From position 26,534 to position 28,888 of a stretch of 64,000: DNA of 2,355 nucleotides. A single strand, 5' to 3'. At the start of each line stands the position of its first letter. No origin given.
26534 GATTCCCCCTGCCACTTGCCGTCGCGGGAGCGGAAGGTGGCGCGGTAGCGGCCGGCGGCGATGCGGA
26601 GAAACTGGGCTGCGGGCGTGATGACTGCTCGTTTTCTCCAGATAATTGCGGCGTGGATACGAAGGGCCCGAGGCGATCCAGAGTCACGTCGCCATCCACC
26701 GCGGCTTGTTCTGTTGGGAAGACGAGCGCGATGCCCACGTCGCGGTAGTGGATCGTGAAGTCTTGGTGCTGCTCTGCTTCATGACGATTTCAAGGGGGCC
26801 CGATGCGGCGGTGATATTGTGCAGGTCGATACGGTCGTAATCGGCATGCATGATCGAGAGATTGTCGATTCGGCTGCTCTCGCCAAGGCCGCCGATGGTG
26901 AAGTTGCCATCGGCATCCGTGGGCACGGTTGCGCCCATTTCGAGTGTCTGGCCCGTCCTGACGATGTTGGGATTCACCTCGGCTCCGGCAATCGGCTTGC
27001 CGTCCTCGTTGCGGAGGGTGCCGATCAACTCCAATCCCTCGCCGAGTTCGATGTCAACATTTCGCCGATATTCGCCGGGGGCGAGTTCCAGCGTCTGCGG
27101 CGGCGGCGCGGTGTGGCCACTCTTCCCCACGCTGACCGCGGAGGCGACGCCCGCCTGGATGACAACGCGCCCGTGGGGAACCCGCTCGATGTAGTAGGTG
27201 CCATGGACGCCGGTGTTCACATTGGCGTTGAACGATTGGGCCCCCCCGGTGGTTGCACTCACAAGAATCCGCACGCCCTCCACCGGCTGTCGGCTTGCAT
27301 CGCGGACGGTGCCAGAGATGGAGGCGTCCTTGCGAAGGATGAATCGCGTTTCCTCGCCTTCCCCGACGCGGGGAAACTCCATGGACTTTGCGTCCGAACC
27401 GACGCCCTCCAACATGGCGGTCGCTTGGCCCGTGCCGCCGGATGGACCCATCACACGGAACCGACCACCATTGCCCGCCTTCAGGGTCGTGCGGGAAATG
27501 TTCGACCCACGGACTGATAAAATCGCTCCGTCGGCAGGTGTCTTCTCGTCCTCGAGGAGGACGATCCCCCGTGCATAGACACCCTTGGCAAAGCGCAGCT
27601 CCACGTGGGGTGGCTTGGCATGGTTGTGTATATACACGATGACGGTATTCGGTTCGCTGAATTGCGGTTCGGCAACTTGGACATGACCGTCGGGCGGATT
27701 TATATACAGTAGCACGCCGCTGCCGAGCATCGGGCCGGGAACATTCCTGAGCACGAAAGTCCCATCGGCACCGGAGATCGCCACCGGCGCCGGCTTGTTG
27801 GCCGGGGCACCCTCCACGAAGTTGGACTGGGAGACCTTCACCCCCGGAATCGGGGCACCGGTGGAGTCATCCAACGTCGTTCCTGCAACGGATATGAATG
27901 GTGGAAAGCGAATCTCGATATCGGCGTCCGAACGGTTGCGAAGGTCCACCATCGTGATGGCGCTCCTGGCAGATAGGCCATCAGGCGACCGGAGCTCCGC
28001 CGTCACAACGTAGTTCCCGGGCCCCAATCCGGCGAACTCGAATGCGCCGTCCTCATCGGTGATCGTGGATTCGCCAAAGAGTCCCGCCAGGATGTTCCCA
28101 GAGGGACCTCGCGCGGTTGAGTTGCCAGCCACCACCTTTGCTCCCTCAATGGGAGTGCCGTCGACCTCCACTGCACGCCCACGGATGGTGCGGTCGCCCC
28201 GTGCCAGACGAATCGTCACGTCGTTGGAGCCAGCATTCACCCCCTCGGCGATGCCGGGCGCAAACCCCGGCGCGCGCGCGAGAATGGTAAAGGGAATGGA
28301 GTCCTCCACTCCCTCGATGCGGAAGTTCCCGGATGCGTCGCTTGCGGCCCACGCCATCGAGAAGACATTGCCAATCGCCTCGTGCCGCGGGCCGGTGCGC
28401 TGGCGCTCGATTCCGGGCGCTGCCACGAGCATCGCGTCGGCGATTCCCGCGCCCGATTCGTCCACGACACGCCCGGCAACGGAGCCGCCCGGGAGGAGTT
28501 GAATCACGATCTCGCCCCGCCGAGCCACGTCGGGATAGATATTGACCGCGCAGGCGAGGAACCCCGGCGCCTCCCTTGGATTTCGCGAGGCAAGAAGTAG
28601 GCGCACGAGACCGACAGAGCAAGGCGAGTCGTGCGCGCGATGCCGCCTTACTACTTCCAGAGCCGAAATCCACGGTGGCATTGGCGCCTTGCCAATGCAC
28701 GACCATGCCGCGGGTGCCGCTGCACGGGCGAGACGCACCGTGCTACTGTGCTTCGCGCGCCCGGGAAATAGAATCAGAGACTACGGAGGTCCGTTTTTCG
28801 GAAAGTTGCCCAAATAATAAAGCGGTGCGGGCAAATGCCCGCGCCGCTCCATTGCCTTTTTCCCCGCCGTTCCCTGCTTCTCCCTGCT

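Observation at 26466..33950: Array of giant CarbopepD_reg-repeat surface-protein genes in three states of preservation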

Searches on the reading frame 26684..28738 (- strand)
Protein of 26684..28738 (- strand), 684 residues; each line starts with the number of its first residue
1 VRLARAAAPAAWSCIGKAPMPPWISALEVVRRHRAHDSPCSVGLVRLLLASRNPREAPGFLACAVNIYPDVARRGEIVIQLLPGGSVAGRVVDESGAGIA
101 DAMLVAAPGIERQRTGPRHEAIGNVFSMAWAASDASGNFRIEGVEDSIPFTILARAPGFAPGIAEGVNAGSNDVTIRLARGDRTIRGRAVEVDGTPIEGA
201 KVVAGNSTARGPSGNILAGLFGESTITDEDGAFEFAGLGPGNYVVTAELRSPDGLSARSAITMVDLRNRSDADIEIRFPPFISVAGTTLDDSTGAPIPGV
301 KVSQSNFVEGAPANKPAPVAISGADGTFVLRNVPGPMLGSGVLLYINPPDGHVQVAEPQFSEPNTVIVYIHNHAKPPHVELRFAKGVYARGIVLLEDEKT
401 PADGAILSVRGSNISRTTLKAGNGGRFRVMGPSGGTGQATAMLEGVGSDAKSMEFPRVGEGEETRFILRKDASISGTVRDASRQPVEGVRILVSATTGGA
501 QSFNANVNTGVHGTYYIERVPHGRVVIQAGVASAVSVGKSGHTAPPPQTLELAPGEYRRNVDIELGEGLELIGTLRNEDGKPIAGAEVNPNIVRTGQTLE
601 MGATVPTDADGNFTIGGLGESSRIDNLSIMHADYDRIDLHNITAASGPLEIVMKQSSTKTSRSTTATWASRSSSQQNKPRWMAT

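Call 5: search_protein_families(library=pfam, proteins=[window:26684-28738:-], max_evalue=0.1)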
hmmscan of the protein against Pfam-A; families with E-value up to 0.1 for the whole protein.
window:26684-28738:- (684 aa): 14 families
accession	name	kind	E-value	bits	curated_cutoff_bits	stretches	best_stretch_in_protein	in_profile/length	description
PF13620.12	CarboxypepD_reg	-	3.3e-39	133.5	32.3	5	184-250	1-55/82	Carboxypeptidase regulatory-like domain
PF13715.12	CarbopepD_reg_2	-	4.3e-14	52.8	32.2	1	474-529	1-50/88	CarboxypepD_reg-like domain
PF17802.7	SpaA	-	5.4e-08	33.3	23.1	1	217-274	31-85/91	Prealbumin-like fold domain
PF17210.9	SdrD_B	-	5.5e-07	30.2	29.7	1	223-273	40-88/112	SdrD B-like domain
PF20598.4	DUF6795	-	8.4e-07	29.7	27.4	0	578-622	7-50/103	Domain of unknown function (DUF6795)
PF02369.22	Big_1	-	1.2e-06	28.9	34.9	2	473-517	20-64/93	Bacterial Ig-like domain (group 1)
PF00775.27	Dioxygenase_C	-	2.7e-06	27.4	27.3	1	184-247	31-100/182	Dioxygenase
PF15976.11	CooC_C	-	1.2e-05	25.6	29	0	562-594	10-42/93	CS1-pili formation C-terminal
PF10670.15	DUF4198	-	8.4e-05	23.2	34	1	186-249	150-207/209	Domain of unknown function (DUF4198)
PF24107.1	DUF7382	-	0.00021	21.5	27.4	0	180-210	17-47/65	Domain of unknown function (DUF7382)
PF22902.2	NOMO1-like_9th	-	0.00048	20.3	27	0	598-621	25-48/75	BOS complex subunit NOMO1-like, beta sandwich domain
PF01060.29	TTR-52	-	0.0058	17.6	24.9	0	581-621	9-49/79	Transthyretin-like family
PF09430.16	EMC7_beta-sandw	-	0.026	15.2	26.6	0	225-248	23-46/122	ER membrane protein complex subunit 7, beta-sandwich domain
PF23193.1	NOMO_3rd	-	0.095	13.2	27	0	224-249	61-86/120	NOMO third transthyretin-like domain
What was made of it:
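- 26777..28573 (-): Pseudogene segment A. It is colinear with big aa 185-789 (six repeats) at 45% amino-acid identity and still reads open in the window. Pfam CarboxypepD_reg E=3e-39 (call 5).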

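Call 6: search_protein_families(library=ncbifam, proteins=[window:26684-28738:-], max_evalue=0.1)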
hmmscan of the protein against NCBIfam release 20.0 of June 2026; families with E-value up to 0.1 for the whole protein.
window:26684-28738:- (684 aa): 2 families
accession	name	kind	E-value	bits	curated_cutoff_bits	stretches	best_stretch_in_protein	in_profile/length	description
TIGR04134.1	lipo_with_rSAM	hypoth_equivalog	5.3e-11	42.7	39.8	1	573-637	44-110/150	radical SAM-associated putative lipoprotein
TIGR02422.1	protocat_beta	equivalog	0.088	12.5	296.4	0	224-246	111-133/220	protocatechuate 3,4-dioxygenase subunit beta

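Call 25: find_homologous_proteins(query=window:26684-28738:-, max_evalue=1e-10)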
Query window:26684-28738:- (684 aa): 17 proteins with E <= 1e-10 among 8000 candidates.
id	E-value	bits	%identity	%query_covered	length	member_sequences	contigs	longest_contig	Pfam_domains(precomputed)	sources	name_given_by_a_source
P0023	2.6e-24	104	27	71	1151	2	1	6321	PF07210.19,PF08308.18,PF17802.8,PF00775.28,PF13620.13,PF17210.10,PF10670.16,PF13715.13,PF02369.23,PF14686.13,PF20598.5,PF15976.12,PF09430.17,PF22904.4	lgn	-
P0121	1.1e-23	102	26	58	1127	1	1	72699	PF17789.8,PF07210.19,PF08308.18,PF17802.8,PF23193.2,PF00775.28,PF13620.13,PF17210.10,PF10670.16,PF13715.13,PF22902.3,PF02369.23,PF14686.13,PF20598.5,PF09430.17,PF22904.4,PF13115.12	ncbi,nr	ncbi:MAG TPA: carboxypeptidase regulatory-like domain-containing protein [Candidatus Polarisedimenti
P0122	1.6e-22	98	25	71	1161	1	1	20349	PF25942.1,PF17802.8,PF00775.28,PF13620.13,PF17210.10,PF10670.16,PF13715.13,PF25020.2,PF02369.23,PF14686.13,PF20598.5,PF22904.4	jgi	jgi:hypothetical protein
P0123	7.3e-22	96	31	17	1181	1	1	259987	PF10670.16,PF13715.13,PF14686.13,PF24025.2,PF15976.12,PF17802.8,PF00775.28,PF13620.13,PF09430.17,PF22904.4,PF17210.10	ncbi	ncbi:MAG: carboxypeptidase regulatory-like domain-containing protein [Planctomycetota bacterium]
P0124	5.4e-20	90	29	47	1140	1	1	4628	PF10670.16,PF13715.13,PF02369.23,PF14686.13,PF17802.8,PF00775.28,PF13620.13,PF09430.17,PF22904.4,PF17210.10,PF24107.2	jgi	jgi:hypothetical protein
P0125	1.1e-19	89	26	23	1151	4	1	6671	PF07210.19,PF08308.18,PF17802.8,PF00775.28,PF13620.13,PF17210.10,PF10670.16,PF13715.13,PF25020.2,PF02369.23,PF11974.15,PF20598.5,PF15976.12,PF09430.17,PF22904.4,PF13115.12,PF09134.17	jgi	-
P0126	4.1e-19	87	26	78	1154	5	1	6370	PF07210.19,PF08308.18,PF17802.8,PF00775.28,PF13620.13,PF17210.10,PF24107.2,PF10670.16,PF13715.13,PF25020.2,PF02369.23,PF11974.15,PF14686.13,PF24025.2,PF20598.5,PF15976.12,PF09430.17,PF22904.4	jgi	-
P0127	1.5e-18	85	26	47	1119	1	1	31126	PF17802.8,PF00775.28,PF13620.13,PF17210.10,PF10670.16,PF13715.13,PF25020.2,PF02369.23,PF14686.13,PF20598.5,PF09430.17,PF22904.4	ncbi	-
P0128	8.3e-18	82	26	71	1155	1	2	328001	PF08308.18,PF17802.8,PF00775.28,PF13620.13,PF17210.10,PF10670.16,PF13715.13,PF25020.2,PF01060.30,PF02369.23,PF14686.13,PF15976.12,PF09430.17,PF22904.4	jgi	jgi:carboxypeptidase family protein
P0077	3.3e-16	77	26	50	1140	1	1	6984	PF17789.8,PF17802.8,PF00775.28,PF13620.13,PF17210.10,PF24107.2,PF10670.16,PF13715.13,PF22902.3,PF02369.23,PF14686.13,PF20598.5,PF15976.12,PF09430.17,PF22904.4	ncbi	-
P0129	1.1e-15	75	28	24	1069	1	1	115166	PF17789.8,PF17802.8,PF23193.2,PF00775.28,PF13620.13,PF17210.10,PF24107.2,PF10670.16,PF13715.13,PF25020.2,PF02369.23,PF14686.13,PF24025.2,PF20598.5,PF15976.12,PF09430.17,PF22904.4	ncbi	-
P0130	1.8e-15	75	27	74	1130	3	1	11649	PF08308.18,PF17802.8,PF00775.28,PF13620.13,PF17210.10,PF10670.16,PF13715.13,PF02369.23,PF14686.13,PF15976.12,PF09430.17,PF22904.4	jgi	jgi:hypothetical protein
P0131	2.9e-14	71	25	75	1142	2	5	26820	PF08308.18,PF17802.8,PF00775.28,PF13620.13,PF17210.10,PF10670.16,PF13715.13,PF11974.15,PF14686.13,PF20598.5,PF09430.17,PF22904.4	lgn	-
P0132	8.5e-14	69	27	72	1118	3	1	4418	PF10670.16,PF13715.13,PF02369.23,PF20598.5,PF17802.8,PF00775.28,PF13620.13,PF22904.4,PF17210.10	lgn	-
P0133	2.5e-12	64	33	39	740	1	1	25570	PF13715.13,PF25020.2,PF17820.8,PF02369.23,PF00595.30,PF14686.13,PF13620.13,PF09430.17,PF22904.4,PF17210.10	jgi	jgi:hypothetical protein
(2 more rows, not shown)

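Call 26: find_related_loci(query=window:26684-28738:-, collection=metagenome_contigs, flank=10000)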
Query window:26684-28738:- (684 aa) in metagenome_contigs; peptide patterns used: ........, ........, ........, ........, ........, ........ (x = any residue, [..] = any of these).
129 stretches matched a pattern; 3 encode a relative of the query (tblastn E <= 1e-3); 3 distinct loci.
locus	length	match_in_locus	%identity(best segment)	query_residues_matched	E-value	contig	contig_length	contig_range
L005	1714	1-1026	99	343-684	0e+0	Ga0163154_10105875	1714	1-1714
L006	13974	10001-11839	45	56-662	3e-143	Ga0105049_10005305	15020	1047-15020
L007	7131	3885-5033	35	180-624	5e-9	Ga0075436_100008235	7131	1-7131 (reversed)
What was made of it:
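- Tried and rejected: The DNA-level scan found L005 (call 26).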
